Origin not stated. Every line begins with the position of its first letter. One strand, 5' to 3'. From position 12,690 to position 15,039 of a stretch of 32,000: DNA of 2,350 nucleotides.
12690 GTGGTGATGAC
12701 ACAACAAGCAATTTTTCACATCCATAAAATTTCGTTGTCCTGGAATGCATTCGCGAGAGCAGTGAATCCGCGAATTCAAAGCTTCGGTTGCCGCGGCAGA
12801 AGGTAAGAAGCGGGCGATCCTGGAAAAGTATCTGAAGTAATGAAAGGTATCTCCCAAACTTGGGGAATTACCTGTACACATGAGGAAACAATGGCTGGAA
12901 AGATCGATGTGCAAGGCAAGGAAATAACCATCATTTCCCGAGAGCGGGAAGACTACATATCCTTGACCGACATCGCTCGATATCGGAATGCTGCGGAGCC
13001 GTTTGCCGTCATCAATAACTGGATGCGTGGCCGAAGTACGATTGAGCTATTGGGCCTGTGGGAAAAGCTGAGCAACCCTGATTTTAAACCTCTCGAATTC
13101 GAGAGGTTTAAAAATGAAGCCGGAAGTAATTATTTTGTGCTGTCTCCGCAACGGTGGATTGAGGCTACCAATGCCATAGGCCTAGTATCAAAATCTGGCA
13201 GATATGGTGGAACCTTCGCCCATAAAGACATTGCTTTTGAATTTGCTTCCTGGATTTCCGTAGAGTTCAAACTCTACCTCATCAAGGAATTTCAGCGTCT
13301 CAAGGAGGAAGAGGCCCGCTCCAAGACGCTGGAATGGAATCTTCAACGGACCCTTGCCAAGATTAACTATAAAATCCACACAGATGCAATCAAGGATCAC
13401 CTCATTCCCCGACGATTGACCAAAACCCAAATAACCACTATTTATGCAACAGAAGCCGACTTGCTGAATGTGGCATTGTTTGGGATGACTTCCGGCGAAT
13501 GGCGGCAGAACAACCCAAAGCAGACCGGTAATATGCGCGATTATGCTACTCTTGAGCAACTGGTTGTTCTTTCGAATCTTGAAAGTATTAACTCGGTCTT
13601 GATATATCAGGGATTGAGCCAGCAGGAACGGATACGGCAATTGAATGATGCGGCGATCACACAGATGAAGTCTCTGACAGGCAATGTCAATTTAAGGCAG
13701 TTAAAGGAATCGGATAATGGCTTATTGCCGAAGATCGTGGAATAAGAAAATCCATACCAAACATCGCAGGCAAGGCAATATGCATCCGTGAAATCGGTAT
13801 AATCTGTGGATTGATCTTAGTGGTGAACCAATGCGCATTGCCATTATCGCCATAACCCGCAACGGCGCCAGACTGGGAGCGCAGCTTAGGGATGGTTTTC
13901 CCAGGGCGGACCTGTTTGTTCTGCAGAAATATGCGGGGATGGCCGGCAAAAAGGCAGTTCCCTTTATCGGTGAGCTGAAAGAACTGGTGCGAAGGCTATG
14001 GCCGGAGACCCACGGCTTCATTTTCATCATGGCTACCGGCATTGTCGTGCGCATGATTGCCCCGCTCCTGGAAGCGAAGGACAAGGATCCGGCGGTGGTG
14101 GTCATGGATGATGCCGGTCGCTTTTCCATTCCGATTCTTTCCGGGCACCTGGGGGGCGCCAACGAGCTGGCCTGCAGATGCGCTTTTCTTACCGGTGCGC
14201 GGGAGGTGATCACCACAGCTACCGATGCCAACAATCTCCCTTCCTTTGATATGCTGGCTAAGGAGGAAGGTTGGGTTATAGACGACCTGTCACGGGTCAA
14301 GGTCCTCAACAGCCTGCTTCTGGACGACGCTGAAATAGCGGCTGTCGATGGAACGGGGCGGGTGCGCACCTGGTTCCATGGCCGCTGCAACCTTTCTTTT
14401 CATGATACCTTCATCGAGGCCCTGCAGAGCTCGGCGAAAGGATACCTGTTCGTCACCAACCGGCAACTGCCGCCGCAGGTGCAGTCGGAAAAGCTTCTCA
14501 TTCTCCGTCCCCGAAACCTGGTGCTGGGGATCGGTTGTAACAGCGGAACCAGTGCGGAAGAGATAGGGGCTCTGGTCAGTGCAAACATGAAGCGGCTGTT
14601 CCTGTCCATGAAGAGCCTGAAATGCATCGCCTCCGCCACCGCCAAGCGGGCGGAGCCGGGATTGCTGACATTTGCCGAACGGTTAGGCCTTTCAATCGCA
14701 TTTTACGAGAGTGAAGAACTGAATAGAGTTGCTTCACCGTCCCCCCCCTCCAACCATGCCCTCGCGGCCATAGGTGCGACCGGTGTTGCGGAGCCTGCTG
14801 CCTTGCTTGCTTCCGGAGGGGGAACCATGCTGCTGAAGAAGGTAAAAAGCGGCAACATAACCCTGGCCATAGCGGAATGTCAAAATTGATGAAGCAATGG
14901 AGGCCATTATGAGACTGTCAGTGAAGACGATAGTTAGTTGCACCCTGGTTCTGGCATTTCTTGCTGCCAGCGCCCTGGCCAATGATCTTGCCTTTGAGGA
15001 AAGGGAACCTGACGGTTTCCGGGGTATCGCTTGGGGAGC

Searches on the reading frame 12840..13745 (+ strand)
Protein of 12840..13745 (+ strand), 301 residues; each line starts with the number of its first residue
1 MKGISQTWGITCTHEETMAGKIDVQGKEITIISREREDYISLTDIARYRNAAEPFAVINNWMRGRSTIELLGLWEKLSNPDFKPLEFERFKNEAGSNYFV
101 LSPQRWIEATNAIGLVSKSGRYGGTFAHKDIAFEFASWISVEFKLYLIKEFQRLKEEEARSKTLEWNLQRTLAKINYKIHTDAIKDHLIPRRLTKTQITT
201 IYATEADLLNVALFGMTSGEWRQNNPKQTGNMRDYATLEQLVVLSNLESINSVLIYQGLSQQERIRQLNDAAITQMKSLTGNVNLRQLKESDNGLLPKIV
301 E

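Call 28: search_protein_families(library=pfam, proteins=[window:12840-13745:+])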
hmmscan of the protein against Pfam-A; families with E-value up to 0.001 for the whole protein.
window:12840-13745:+ (301 aa): 1 family
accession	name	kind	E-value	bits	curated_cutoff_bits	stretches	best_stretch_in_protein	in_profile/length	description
PF04383.19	KilA-N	-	8e-22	77.6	23.8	1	28-156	6-106/107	KilA-N domain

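Call 72: search_protein_families(library=ncbifam, proteins=[window:12840-13745:+], max_evalue=0.01)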
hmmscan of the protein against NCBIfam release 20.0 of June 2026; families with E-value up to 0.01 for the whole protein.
window:12840-13745:+ (301 aa): 0 families

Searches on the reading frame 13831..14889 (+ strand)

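Call 28: search_protein_families(library=pfam, proteins=[window:13831-14889:+])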
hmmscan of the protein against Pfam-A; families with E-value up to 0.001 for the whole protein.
window:13831-14889:+ (352 aa): 3 families
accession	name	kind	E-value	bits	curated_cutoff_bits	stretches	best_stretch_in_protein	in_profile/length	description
PF11760.13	CbiG_N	-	1.9e-35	121.2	25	1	52-132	2-82/82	Cobalamin synthesis G N-terminal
PF01890.21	CbiG_C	-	1.1e-32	113.4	27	1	230-348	1-117/117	Cobalamin synthesis G C-terminus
PF11761.13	CbiG_mid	-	4.3e-14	52.9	22.7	1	137-227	1-88/88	Cobalamin biosynthesis central region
